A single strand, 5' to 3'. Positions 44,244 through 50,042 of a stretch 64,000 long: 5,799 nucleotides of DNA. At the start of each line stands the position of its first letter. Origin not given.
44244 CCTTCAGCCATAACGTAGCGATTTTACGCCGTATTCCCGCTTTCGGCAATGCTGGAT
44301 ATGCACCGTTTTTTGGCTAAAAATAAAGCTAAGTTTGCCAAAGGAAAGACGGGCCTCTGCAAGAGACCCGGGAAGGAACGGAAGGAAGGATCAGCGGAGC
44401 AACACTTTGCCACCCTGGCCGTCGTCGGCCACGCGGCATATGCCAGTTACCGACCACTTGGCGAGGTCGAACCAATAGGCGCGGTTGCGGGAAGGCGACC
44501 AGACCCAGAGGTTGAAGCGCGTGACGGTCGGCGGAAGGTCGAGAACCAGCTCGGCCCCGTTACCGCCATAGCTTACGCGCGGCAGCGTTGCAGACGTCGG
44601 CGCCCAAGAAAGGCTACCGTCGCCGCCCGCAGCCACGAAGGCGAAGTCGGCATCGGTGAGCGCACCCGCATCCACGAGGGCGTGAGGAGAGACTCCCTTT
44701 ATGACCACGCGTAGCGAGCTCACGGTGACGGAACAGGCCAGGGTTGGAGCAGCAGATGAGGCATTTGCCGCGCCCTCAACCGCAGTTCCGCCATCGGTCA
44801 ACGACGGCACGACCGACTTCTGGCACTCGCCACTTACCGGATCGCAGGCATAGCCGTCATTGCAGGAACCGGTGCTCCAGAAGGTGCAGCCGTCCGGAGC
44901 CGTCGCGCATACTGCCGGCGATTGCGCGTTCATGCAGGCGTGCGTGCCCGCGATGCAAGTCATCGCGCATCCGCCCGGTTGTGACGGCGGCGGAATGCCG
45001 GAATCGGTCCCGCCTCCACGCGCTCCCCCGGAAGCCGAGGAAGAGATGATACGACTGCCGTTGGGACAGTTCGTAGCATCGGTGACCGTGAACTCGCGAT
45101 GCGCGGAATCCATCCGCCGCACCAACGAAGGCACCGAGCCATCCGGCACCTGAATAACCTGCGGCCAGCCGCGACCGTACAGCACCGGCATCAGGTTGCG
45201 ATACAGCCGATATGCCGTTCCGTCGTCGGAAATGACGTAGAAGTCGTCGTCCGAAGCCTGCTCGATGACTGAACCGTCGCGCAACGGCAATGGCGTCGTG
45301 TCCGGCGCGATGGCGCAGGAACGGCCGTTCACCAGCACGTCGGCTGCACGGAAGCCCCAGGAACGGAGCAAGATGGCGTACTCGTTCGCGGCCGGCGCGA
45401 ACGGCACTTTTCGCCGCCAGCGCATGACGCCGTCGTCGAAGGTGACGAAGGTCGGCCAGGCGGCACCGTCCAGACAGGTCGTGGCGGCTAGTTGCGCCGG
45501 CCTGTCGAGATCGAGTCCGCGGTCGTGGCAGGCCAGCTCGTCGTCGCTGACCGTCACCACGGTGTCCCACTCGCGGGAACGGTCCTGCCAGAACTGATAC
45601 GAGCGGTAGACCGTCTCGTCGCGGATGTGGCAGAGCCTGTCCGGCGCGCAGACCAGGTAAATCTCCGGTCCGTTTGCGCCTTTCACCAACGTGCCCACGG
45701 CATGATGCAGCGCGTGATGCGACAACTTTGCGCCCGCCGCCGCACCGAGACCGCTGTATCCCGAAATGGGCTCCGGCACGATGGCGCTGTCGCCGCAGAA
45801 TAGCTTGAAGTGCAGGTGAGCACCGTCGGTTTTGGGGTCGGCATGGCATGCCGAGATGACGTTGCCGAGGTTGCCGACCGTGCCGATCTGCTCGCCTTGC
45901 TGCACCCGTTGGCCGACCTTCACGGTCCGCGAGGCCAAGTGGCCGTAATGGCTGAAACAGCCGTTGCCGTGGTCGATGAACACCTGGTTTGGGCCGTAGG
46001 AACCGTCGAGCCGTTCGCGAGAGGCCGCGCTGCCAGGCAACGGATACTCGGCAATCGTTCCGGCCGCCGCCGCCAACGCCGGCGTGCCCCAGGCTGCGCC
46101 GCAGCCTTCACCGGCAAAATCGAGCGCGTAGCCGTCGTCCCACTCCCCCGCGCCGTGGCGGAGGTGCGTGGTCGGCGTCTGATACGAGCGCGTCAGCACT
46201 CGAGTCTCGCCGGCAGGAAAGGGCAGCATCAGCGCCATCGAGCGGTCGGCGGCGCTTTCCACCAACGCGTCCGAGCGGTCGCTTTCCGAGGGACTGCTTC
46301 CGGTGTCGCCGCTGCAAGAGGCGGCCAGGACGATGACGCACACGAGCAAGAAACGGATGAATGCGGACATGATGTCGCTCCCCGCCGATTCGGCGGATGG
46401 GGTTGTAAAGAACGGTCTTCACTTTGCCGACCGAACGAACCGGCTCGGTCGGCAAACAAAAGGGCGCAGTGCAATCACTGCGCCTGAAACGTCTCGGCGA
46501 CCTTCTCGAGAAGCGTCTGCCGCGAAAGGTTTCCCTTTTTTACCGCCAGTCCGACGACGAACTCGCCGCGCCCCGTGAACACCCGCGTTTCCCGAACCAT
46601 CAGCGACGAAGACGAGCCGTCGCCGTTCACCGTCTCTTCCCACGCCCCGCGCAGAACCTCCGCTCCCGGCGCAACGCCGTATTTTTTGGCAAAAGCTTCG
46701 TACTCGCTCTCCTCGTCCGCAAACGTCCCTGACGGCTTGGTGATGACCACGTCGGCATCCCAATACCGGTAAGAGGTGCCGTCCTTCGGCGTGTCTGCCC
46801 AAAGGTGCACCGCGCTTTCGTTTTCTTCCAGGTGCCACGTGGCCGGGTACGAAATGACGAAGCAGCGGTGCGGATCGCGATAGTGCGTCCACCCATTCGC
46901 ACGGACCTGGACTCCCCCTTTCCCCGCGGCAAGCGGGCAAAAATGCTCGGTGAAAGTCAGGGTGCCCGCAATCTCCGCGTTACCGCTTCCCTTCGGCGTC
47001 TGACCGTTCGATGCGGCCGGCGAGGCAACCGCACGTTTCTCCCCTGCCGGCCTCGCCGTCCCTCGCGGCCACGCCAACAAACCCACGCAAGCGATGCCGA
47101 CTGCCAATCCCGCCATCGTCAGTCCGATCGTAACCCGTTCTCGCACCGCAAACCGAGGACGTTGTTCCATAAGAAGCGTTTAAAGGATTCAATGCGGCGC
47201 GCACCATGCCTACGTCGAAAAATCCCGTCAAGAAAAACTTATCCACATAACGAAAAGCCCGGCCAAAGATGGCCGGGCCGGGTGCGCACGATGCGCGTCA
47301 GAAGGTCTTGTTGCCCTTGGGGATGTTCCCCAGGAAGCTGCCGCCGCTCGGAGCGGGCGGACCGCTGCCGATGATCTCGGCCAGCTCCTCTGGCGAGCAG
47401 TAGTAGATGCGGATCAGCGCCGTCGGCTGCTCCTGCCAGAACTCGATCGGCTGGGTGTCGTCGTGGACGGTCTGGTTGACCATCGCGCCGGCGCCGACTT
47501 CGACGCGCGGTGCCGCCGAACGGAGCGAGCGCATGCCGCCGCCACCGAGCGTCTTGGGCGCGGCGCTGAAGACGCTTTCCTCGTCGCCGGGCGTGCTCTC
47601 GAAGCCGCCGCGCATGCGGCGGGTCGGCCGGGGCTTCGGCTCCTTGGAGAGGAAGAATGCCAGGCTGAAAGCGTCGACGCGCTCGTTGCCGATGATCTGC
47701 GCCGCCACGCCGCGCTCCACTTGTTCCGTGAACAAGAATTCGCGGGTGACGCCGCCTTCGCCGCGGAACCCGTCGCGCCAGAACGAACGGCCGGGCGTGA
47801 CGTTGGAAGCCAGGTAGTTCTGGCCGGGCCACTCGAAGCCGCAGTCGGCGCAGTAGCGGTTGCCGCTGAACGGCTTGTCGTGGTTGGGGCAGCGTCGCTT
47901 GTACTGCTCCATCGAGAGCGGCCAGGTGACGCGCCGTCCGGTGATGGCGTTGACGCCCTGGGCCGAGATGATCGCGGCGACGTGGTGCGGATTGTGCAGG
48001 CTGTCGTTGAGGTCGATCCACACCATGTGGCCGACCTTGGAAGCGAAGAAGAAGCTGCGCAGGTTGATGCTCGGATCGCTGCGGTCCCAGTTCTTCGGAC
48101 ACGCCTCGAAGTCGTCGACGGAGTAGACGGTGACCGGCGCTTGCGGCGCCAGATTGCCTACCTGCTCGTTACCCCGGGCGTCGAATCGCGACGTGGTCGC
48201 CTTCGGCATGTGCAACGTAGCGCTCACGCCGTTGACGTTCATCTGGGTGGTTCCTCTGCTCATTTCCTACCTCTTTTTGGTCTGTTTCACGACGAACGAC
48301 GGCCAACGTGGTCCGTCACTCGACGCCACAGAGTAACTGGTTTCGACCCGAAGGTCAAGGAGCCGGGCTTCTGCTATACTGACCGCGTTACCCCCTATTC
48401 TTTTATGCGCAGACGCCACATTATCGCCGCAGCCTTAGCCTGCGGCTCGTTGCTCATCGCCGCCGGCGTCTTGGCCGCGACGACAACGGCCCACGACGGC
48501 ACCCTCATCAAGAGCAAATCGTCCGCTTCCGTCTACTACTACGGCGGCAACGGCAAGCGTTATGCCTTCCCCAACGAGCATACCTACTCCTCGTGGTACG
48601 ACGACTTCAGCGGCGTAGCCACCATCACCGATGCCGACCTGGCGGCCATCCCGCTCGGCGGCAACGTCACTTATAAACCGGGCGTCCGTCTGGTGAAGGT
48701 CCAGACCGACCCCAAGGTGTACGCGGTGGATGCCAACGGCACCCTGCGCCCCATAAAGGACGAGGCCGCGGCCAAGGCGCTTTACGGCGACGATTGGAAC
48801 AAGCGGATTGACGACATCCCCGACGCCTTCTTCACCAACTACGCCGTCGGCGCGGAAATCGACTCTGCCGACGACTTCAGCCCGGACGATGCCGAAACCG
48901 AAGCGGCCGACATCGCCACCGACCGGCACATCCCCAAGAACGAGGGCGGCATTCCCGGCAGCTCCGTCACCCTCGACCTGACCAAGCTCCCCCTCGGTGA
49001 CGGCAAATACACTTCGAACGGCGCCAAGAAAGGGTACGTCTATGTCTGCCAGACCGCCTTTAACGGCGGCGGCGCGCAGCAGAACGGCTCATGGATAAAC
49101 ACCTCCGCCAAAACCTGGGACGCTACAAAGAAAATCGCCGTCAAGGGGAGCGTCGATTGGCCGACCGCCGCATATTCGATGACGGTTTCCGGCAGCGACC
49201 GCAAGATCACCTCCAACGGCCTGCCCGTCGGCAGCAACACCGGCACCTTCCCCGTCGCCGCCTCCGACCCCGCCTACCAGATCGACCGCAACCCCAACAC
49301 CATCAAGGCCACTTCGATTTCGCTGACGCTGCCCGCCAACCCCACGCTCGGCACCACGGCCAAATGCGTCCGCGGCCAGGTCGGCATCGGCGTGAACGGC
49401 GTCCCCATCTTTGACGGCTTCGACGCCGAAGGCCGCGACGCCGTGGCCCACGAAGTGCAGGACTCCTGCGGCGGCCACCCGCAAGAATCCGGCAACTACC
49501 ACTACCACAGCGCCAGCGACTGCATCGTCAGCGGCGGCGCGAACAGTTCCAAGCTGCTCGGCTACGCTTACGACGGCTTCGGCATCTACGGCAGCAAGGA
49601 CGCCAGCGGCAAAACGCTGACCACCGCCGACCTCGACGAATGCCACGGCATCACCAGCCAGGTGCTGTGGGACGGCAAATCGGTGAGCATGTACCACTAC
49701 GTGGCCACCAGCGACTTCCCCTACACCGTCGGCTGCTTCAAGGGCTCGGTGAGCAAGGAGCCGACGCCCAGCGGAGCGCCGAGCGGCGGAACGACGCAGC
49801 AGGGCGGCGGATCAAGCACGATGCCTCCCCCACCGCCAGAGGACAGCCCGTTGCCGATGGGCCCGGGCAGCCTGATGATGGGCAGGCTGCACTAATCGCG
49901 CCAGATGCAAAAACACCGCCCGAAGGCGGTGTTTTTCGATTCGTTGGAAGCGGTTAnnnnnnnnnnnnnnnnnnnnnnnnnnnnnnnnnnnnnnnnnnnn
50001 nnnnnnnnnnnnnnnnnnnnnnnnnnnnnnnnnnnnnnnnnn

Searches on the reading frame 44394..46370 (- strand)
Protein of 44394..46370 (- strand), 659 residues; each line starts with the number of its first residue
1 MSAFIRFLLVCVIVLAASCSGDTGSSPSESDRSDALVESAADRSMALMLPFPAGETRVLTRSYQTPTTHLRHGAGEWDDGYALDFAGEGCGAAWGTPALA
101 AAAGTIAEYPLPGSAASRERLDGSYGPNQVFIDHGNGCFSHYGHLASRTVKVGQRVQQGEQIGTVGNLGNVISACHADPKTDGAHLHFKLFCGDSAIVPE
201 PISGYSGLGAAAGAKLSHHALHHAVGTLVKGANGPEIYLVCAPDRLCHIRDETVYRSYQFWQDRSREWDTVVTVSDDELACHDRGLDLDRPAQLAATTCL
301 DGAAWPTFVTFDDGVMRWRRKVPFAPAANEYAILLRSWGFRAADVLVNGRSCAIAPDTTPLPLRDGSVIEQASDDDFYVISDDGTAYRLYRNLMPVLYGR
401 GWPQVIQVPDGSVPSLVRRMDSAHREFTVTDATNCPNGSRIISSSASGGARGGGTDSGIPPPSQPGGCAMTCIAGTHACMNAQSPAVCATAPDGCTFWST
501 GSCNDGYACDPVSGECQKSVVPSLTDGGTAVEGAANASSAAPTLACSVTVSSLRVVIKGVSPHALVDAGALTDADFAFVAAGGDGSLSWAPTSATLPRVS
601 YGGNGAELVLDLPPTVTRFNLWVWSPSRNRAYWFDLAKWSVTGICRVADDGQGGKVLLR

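Call 50: search_protein_families(library=pfam, proteins=[window:44394-46370:-], max_evalue=0.001)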
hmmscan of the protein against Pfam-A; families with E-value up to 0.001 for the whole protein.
window:44394-46370:- (659 aa): 1 family
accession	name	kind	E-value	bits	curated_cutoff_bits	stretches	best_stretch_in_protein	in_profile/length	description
PF01551.29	Peptidase_M23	-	2.1e-16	60.3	28.7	1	91-194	9-91/96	Peptidase family M23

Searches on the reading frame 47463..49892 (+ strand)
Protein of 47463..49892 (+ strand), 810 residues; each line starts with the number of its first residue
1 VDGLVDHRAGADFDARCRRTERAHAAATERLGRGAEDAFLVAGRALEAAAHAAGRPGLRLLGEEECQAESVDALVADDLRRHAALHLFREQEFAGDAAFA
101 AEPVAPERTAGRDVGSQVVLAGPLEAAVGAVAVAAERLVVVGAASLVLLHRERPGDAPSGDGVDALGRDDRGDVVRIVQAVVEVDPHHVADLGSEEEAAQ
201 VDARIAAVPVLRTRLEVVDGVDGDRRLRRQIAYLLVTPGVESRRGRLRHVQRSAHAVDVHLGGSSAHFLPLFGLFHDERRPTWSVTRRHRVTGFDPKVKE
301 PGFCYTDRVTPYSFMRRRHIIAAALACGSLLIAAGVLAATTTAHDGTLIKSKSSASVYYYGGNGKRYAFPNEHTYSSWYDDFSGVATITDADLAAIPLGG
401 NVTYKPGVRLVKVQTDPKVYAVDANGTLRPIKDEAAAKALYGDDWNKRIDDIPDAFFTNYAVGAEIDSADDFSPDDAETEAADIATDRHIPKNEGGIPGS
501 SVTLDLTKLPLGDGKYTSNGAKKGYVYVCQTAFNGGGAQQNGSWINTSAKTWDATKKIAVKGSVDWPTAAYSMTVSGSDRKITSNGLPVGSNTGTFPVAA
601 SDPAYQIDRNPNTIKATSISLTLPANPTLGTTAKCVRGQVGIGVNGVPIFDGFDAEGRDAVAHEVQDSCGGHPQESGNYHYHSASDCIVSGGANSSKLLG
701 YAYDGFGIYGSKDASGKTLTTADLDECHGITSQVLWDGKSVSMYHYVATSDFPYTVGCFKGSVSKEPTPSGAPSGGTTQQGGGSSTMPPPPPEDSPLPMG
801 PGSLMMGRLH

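Call 50: search_protein_families(library=pfam, proteins=[window:47463-49892:+], max_evalue=0.001)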
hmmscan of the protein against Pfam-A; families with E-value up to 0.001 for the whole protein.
window:47463-49892:+ (810 aa): 1 family
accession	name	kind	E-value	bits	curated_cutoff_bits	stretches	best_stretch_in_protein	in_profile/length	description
PF14240.11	YHYH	-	4.1e-22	79.5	25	1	621-712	2-110/193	YHYH protein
